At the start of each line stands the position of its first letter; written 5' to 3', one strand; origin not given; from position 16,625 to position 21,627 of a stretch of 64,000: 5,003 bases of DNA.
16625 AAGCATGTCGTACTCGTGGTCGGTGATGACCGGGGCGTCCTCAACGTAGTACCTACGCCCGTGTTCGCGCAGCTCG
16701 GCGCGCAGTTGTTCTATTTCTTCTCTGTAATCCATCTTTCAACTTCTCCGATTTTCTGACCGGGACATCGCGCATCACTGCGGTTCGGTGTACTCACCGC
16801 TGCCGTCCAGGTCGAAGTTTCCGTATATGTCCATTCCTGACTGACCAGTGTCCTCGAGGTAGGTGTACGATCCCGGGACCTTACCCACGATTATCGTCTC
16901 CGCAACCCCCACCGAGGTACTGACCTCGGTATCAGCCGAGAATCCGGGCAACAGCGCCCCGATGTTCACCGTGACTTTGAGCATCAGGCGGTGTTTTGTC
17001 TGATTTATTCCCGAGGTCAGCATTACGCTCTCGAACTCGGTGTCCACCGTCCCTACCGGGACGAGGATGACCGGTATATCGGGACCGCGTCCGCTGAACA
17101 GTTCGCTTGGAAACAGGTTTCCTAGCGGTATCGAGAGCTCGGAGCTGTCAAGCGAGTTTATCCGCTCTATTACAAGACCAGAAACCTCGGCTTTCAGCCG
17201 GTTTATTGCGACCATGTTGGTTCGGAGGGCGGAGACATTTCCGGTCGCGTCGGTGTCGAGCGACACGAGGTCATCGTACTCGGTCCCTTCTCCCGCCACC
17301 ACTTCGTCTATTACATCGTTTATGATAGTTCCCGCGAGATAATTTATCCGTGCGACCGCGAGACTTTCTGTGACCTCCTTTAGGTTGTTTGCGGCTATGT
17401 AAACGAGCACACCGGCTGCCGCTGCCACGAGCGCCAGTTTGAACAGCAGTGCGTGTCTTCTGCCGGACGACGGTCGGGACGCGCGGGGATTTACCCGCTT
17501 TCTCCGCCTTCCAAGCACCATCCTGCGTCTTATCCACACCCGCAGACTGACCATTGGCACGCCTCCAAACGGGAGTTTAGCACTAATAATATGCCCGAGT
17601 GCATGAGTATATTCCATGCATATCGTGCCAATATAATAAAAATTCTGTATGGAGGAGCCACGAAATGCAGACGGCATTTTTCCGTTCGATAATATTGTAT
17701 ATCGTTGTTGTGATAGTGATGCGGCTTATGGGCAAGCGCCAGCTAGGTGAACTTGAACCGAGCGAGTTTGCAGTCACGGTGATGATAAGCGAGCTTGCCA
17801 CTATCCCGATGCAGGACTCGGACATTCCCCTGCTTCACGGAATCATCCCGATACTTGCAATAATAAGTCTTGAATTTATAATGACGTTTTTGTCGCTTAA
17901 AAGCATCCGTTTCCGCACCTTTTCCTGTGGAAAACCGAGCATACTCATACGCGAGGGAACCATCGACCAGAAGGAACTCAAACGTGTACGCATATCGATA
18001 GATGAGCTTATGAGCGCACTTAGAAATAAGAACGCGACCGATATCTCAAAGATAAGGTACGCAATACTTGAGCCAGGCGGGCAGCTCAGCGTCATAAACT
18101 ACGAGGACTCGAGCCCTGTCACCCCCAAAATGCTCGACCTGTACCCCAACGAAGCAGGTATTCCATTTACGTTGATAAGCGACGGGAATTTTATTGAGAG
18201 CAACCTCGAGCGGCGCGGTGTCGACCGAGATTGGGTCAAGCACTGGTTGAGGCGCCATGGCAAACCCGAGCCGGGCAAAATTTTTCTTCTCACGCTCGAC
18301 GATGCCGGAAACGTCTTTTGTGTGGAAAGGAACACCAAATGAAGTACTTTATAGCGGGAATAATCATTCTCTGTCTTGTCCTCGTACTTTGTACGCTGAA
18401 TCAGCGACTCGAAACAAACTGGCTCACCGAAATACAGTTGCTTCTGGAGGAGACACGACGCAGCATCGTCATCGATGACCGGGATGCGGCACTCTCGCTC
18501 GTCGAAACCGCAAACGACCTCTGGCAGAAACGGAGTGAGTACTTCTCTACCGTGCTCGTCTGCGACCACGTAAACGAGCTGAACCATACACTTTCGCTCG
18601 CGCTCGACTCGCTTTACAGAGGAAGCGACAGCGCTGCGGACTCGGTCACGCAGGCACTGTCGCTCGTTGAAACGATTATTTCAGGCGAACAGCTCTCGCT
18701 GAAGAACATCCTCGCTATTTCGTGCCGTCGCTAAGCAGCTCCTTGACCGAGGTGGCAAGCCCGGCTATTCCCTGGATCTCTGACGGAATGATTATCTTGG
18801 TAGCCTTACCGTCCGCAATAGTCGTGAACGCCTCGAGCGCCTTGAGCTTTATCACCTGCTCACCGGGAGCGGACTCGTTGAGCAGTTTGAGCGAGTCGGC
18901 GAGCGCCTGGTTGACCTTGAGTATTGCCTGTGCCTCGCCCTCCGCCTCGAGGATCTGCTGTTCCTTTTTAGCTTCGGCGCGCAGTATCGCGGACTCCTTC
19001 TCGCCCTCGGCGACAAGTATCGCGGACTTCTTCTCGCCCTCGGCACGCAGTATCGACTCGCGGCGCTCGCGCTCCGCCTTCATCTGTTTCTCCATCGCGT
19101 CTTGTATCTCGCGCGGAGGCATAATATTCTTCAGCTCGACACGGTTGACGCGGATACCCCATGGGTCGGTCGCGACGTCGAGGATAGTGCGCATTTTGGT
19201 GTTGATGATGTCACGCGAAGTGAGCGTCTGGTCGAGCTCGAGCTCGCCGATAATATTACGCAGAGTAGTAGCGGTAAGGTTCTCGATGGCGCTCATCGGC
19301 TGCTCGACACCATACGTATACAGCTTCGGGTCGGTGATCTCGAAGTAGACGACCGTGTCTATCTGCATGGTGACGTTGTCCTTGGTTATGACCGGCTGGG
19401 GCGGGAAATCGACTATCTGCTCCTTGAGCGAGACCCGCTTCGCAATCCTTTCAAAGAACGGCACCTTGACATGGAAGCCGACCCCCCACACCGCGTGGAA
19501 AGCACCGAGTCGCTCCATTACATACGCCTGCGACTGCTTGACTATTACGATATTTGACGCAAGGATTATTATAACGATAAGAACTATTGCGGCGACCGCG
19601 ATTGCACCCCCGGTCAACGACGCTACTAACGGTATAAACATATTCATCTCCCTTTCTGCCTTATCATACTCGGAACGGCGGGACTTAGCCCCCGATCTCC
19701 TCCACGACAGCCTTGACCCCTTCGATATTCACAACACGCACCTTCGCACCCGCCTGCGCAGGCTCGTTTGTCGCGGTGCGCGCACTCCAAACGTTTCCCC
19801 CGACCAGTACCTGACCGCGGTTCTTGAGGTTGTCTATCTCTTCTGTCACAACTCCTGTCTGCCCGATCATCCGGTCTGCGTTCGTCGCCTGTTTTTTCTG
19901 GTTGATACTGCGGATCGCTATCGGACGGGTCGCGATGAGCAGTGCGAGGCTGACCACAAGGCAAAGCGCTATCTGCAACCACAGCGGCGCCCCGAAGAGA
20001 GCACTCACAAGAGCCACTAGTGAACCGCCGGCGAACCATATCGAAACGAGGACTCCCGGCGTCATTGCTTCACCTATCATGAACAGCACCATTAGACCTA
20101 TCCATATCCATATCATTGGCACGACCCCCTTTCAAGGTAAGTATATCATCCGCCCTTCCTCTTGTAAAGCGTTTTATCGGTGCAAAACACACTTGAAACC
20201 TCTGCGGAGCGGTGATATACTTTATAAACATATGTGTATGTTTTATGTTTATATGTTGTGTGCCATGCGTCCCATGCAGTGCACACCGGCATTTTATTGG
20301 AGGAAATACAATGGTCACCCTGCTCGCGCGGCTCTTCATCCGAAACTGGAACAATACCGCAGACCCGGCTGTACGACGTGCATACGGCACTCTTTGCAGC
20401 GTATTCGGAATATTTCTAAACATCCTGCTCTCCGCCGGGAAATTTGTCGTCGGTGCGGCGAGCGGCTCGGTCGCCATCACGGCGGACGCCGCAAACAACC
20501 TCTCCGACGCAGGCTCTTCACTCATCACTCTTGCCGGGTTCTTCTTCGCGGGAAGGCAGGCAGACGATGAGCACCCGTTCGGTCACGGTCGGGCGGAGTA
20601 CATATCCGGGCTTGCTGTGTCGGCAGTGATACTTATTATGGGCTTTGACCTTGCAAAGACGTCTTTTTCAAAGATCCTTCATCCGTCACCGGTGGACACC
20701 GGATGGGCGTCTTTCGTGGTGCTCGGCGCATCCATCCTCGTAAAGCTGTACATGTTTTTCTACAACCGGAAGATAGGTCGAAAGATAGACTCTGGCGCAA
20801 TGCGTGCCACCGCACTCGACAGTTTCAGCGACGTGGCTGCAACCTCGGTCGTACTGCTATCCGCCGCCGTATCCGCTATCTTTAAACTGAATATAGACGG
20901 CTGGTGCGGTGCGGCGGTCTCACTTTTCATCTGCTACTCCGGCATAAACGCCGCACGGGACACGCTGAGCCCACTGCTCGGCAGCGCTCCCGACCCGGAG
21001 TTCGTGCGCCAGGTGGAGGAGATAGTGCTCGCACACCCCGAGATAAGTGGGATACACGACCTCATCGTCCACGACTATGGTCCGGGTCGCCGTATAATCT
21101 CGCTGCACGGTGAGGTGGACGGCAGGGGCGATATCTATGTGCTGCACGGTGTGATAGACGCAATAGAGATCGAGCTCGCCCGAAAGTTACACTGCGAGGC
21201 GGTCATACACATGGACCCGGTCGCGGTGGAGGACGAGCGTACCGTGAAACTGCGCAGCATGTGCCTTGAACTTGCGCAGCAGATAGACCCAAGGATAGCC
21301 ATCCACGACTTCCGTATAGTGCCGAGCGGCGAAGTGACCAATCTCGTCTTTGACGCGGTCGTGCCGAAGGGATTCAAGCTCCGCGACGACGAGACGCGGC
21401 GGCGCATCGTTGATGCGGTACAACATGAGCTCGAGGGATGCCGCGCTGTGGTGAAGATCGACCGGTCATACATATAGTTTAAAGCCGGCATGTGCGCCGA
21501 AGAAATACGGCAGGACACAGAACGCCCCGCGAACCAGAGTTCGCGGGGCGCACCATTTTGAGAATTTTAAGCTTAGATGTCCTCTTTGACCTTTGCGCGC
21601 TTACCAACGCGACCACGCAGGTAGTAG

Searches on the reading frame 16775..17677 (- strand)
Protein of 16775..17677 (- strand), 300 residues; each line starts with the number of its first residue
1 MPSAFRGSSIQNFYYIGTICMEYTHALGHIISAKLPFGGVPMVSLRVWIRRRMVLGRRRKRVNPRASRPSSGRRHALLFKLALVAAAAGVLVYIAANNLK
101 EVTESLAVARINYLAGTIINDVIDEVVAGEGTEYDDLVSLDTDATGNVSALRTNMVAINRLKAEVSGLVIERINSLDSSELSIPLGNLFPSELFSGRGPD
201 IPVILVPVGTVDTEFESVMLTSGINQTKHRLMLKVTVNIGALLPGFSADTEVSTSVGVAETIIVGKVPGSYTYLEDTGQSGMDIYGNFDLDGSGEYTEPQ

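Call 46: search_protein_families(library=pfam, proteins=[window:16775-17677:-], max_evalue=0.0001)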
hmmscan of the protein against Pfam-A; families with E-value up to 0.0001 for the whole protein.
window:16775-17677:- (300 aa): 1 family
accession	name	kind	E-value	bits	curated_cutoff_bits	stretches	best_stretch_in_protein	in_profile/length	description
PF09560.15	Spore_YunB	-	2.7e-28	98.3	25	1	181-268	2-89/91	Sporulation protein YunB (Spo_YunB)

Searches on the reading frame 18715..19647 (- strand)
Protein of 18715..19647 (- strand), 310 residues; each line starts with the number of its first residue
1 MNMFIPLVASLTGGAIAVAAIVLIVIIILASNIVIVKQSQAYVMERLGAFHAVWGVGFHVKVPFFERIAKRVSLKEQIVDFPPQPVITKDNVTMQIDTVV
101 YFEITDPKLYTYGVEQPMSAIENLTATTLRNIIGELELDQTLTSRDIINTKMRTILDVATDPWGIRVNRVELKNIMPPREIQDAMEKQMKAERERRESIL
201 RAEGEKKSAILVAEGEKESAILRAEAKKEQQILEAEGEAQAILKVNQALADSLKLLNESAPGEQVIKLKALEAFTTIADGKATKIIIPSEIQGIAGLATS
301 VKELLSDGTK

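Call 46: search_protein_families(library=pfam, proteins=[window:18715-19647:-], max_evalue=0.0001)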
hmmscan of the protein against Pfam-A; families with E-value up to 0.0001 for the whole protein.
window:18715-19647:- (310 aa): 1 family
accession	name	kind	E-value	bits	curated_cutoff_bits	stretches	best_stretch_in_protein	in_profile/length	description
PF01145.31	Band_7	-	3.6e-41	141.6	23.6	1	35-206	2-176/176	SPFH domain / Band 7 family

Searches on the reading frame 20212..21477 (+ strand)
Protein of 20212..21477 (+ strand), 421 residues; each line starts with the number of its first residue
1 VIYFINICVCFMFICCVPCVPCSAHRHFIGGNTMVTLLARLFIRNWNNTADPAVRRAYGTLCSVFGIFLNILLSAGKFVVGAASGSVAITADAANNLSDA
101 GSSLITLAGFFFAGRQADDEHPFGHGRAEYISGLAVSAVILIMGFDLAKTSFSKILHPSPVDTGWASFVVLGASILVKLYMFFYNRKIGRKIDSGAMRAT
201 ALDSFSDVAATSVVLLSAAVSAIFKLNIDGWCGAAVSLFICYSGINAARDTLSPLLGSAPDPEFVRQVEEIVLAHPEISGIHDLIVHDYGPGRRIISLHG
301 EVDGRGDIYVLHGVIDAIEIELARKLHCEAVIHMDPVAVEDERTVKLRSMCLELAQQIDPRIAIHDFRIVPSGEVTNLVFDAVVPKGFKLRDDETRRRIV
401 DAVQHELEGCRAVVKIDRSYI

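Call 47: search_protein_families(library=pfam, proteins=[window:20212-21477:+], max_evalue=0.0001)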
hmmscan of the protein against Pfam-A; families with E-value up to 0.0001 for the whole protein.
window:20212-21477:+ (421 aa): 2 families
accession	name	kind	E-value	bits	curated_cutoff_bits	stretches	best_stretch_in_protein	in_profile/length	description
PF01545.26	Cation_efflux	-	3.5e-43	148.1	26.6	1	65-256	3-198/198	Cation efflux family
PF16916.11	ZT_dimer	-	8.8e-14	51.7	26.7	1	260-336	1-77/78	Dimerisation domain of Zinc Transporter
